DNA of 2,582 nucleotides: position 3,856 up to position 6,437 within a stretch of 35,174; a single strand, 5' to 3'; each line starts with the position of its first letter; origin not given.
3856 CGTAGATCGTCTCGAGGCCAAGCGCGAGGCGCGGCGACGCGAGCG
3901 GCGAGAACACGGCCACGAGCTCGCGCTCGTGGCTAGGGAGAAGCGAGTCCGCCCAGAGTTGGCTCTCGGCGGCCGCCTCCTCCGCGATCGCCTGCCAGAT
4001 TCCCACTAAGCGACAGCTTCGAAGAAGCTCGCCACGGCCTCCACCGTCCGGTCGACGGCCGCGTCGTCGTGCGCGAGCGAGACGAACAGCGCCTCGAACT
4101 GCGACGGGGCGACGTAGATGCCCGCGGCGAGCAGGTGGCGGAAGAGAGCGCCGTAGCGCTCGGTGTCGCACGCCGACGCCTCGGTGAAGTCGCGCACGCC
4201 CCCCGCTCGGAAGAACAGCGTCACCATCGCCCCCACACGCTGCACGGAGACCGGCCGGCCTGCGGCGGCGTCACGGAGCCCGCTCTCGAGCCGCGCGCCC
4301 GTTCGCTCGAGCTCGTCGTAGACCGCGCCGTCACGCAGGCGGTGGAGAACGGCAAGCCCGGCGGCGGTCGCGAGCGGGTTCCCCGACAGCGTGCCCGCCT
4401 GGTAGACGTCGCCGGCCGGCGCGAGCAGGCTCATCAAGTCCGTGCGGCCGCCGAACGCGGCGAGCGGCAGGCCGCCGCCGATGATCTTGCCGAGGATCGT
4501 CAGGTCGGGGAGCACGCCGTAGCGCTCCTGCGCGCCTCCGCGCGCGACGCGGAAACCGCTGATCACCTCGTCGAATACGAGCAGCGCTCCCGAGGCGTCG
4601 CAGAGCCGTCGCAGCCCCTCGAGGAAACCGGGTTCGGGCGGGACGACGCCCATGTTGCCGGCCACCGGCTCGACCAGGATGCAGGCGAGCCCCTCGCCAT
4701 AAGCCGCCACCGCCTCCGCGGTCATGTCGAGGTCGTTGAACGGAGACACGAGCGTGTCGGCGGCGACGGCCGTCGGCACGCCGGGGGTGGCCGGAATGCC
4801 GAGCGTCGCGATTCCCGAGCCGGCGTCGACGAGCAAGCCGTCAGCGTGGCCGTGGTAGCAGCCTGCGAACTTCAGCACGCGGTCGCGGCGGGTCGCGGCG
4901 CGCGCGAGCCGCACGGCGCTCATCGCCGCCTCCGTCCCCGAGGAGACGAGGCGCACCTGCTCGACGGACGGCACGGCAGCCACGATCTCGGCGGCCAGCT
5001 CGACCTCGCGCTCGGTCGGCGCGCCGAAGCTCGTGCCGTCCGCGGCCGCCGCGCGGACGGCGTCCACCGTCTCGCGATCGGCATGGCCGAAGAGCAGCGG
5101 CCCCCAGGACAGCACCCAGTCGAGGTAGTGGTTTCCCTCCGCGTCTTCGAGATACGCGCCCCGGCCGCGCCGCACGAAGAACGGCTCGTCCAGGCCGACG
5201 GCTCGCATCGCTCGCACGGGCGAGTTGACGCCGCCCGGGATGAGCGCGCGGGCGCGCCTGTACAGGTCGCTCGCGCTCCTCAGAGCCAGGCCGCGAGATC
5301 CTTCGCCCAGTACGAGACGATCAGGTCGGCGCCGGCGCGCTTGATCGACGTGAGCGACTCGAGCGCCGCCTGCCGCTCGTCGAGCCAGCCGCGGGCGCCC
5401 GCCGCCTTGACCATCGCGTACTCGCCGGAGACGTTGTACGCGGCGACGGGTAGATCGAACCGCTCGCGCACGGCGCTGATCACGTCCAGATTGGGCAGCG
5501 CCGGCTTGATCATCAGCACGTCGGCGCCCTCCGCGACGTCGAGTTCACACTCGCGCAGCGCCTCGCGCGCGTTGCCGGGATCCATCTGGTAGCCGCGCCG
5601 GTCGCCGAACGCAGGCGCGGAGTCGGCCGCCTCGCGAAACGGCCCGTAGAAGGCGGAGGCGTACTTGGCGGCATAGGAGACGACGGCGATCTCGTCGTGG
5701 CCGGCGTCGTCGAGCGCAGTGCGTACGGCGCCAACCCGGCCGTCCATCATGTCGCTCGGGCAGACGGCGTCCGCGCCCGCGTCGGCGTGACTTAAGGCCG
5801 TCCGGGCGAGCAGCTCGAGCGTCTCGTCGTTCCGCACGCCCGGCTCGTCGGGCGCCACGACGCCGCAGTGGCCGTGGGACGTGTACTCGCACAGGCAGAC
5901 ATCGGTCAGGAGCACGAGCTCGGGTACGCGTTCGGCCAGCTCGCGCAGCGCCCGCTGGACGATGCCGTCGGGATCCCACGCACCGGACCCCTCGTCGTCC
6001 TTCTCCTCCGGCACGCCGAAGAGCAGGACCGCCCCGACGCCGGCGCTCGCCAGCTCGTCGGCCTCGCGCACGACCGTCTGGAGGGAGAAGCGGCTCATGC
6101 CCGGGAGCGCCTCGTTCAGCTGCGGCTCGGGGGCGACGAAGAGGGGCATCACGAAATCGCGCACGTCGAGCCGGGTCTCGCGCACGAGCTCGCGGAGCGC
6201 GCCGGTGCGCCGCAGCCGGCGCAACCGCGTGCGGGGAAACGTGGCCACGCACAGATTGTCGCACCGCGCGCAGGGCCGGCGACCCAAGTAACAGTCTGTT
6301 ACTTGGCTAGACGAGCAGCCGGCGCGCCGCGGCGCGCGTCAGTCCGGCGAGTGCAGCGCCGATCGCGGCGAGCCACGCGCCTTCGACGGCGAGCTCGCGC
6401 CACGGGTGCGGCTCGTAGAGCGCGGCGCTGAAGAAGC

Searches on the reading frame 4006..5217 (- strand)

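Call 105: search_protein_families(library=pfam, proteins=[window:4006-5217:-])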
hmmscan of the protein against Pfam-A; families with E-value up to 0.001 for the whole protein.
window:4006-5217:- (403 aa): 1 family
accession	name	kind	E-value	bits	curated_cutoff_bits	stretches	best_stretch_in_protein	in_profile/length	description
PF00202.27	Aminotran_3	-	6.9e-73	246.1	30.5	1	12-390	10-398/403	Aminotransferase class-III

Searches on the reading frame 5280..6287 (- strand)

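Call 105: search_protein_families(library=pfam, proteins=[window:5280-6287:-])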
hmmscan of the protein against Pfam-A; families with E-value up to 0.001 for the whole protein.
window:5280-6287:- (335 aa): 1 family
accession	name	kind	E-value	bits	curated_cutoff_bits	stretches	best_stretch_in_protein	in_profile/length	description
PF00490.27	ALAD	-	1.6e-140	468.2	24.6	1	20-334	2-317/317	Delta-aminolevulinic acid dehydratase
